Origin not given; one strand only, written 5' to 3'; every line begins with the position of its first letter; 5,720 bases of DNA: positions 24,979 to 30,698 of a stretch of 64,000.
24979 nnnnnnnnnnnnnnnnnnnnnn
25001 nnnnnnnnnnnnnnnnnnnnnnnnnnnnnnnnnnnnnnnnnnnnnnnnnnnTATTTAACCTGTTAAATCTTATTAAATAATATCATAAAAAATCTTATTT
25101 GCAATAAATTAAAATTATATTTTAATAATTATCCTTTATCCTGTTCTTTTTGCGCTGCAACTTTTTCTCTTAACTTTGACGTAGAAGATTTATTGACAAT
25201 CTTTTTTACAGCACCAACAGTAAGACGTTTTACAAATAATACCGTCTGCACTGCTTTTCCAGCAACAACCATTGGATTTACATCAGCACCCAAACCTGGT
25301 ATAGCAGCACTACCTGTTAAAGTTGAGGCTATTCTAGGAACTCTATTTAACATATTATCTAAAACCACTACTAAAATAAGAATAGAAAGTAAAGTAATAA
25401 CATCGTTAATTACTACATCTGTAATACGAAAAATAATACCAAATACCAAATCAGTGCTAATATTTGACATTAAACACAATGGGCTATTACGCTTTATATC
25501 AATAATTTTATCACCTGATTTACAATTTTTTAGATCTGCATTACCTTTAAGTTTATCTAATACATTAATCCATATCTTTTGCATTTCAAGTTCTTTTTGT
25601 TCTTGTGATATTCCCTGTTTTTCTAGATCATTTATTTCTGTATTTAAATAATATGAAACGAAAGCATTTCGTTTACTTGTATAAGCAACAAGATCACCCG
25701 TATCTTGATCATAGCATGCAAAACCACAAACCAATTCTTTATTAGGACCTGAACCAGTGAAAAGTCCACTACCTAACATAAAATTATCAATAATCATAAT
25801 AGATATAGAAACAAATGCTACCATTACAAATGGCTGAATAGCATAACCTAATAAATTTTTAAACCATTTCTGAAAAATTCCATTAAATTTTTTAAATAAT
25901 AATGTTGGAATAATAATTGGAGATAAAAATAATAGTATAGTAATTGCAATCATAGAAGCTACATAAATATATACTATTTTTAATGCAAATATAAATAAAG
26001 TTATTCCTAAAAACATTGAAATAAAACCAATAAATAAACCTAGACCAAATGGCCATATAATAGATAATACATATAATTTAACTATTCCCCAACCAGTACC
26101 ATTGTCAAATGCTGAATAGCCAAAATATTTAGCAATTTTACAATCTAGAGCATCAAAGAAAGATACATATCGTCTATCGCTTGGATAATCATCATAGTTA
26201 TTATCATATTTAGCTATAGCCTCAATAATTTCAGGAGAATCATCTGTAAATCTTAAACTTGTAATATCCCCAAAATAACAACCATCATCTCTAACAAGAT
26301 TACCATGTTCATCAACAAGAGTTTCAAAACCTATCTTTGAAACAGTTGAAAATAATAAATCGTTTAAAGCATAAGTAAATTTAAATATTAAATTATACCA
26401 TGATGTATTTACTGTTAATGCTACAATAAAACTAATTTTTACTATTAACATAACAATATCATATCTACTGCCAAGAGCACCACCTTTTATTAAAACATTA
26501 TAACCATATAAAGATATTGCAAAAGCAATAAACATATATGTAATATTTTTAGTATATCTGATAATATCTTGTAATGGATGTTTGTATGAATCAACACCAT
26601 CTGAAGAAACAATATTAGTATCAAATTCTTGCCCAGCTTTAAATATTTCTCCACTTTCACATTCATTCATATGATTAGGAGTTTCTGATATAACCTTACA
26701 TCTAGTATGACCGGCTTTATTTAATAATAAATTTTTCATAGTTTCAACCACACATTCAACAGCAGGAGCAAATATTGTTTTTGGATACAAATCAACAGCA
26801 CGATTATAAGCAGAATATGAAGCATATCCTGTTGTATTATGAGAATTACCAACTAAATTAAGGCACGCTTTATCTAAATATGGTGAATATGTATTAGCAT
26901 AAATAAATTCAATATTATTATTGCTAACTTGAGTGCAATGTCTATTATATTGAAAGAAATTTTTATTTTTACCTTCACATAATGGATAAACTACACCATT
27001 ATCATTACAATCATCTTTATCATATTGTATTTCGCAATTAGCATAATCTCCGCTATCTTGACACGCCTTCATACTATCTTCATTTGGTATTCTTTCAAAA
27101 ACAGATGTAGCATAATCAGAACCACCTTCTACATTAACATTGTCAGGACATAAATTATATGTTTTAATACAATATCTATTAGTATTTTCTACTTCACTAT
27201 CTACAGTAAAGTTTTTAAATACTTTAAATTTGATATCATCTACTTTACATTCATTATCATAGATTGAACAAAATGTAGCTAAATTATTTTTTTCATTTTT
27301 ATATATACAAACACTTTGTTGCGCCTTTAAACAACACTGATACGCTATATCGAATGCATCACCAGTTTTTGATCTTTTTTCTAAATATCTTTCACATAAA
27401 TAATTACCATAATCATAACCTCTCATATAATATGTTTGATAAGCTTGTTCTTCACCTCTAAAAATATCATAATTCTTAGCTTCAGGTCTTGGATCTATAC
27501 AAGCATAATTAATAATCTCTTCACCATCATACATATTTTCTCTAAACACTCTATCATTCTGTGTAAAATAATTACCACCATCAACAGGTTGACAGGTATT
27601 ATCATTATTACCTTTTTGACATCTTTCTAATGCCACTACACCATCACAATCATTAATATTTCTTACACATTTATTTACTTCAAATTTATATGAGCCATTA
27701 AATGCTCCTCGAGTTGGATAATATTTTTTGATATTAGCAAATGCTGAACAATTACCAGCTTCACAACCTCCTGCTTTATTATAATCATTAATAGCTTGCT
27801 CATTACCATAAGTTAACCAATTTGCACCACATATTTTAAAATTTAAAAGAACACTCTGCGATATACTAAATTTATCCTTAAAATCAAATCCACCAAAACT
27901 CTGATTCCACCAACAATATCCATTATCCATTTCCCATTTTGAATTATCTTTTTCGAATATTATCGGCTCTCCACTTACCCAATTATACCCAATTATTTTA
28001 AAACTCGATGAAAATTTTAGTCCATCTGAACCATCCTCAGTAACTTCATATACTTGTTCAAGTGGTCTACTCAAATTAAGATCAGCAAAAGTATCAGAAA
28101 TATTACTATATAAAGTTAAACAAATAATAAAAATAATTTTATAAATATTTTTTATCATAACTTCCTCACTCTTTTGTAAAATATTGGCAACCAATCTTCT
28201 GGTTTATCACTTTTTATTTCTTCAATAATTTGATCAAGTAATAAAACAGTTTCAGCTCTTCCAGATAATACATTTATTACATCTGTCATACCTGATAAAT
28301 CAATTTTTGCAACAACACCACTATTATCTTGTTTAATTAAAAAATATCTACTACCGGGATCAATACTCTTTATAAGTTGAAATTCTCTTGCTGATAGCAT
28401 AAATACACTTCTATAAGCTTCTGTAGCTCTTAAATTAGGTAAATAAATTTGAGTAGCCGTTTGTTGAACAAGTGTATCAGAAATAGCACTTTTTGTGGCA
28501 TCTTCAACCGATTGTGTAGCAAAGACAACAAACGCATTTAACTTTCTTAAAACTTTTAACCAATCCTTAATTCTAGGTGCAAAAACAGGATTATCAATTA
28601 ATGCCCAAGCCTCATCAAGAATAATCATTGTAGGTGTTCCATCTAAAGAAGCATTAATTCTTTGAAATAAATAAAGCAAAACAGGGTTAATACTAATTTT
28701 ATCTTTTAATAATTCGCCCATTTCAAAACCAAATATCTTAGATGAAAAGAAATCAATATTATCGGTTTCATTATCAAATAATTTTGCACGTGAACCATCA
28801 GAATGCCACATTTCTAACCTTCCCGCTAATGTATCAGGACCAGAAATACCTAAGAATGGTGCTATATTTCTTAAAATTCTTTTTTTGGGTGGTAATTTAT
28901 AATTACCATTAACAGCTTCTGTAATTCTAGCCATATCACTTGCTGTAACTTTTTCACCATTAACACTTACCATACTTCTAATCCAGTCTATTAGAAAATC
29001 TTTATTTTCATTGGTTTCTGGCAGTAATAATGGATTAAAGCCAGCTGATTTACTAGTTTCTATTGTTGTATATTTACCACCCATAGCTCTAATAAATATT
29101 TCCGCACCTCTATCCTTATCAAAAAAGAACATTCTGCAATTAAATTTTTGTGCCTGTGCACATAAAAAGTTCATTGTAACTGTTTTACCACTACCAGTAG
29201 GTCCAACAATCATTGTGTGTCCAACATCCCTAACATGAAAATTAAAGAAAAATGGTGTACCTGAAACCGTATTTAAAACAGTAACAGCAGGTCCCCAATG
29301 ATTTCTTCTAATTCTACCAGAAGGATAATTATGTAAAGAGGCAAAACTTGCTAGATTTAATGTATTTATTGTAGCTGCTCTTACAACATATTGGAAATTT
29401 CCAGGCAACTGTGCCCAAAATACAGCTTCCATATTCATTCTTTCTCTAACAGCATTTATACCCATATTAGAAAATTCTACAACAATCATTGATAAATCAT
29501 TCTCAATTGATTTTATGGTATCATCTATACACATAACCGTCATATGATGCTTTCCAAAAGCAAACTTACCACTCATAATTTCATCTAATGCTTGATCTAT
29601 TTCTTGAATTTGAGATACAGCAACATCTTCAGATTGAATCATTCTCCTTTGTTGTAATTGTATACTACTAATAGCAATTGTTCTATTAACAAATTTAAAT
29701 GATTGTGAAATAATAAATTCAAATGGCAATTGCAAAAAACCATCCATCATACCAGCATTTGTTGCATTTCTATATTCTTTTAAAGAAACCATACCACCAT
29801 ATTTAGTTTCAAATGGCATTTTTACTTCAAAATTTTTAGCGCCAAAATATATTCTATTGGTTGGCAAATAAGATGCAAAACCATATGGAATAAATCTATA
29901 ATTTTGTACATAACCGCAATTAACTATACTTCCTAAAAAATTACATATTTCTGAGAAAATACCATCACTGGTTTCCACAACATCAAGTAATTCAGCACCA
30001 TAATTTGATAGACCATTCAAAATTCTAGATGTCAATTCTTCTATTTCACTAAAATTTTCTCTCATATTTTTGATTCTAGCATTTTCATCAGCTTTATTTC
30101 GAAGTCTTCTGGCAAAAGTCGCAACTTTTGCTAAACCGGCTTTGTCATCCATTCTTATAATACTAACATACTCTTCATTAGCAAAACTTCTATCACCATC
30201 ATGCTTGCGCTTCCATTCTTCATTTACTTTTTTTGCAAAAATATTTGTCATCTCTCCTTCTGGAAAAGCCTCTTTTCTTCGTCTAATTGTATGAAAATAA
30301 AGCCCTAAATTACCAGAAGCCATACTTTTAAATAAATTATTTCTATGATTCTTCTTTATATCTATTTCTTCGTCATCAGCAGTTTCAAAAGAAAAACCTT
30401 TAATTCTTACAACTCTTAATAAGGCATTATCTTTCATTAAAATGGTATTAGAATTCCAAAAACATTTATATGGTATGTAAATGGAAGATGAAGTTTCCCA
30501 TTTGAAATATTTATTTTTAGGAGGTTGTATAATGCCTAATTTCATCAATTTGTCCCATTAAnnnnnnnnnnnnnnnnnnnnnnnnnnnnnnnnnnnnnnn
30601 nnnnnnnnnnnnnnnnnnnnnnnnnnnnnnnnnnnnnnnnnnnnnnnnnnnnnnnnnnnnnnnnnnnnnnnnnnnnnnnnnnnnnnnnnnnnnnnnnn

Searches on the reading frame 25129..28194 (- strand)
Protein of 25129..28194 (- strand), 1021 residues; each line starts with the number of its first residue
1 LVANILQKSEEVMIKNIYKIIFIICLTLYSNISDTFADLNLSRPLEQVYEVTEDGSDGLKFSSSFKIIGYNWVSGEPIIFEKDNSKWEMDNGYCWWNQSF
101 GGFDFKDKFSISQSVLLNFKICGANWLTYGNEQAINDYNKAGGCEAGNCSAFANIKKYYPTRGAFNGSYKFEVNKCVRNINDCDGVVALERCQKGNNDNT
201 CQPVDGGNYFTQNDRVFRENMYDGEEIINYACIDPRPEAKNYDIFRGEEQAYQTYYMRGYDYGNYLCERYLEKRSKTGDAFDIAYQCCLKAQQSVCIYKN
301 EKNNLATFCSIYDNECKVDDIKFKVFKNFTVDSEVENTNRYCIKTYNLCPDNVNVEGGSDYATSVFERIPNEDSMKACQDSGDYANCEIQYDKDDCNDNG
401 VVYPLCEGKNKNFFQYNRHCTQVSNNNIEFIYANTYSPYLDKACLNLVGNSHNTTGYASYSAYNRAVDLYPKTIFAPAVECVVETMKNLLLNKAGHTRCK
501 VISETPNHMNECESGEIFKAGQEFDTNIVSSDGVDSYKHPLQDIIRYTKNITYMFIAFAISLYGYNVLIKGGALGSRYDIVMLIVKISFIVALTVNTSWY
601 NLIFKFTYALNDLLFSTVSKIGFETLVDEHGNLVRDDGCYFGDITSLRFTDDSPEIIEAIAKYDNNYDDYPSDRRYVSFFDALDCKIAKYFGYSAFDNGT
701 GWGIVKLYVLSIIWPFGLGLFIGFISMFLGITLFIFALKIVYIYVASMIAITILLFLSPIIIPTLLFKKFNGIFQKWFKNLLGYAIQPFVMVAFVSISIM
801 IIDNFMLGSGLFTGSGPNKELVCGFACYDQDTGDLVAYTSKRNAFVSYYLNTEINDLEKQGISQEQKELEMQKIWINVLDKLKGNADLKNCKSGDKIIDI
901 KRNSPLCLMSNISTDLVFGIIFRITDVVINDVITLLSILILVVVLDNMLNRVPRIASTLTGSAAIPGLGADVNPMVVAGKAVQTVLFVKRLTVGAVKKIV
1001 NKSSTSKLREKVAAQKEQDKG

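Call 34: search_protein_families(library=pfam, proteins=[window:25129-28194:-], max_evalue=0.00001)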
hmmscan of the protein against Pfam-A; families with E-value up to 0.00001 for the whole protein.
window:25129-28194:- (1021 aa): 1 family
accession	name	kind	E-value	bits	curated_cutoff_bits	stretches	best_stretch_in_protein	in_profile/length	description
PF04610.19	TrbL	-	1.1e-10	42.1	25.9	1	722-809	100-187/215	TrbL/VirB6 plasmid conjugal transfer protein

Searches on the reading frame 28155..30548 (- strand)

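Call 34: search_protein_families(library=pfam, proteins=[window:28155-30548:-], max_evalue=0.00001)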
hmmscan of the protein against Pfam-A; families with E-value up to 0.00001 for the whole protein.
window:28155-30548:- (797 aa): 3 families
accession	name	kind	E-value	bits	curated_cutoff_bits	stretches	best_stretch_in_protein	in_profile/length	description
PF03135.19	CagE_TrbE_VirB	-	1.8e-53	182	21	1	188-390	3-204/204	CagE, TrbE, VirB family, component of type IV transporter system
PF19044.6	P-loop_TraG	-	1.6e-19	70.3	25.8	2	591-729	200-345/413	TraG P-loop domain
PF12846.13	AAA_10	-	6.3e-09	35.8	27.5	0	443-539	22-109/362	AAA-like domain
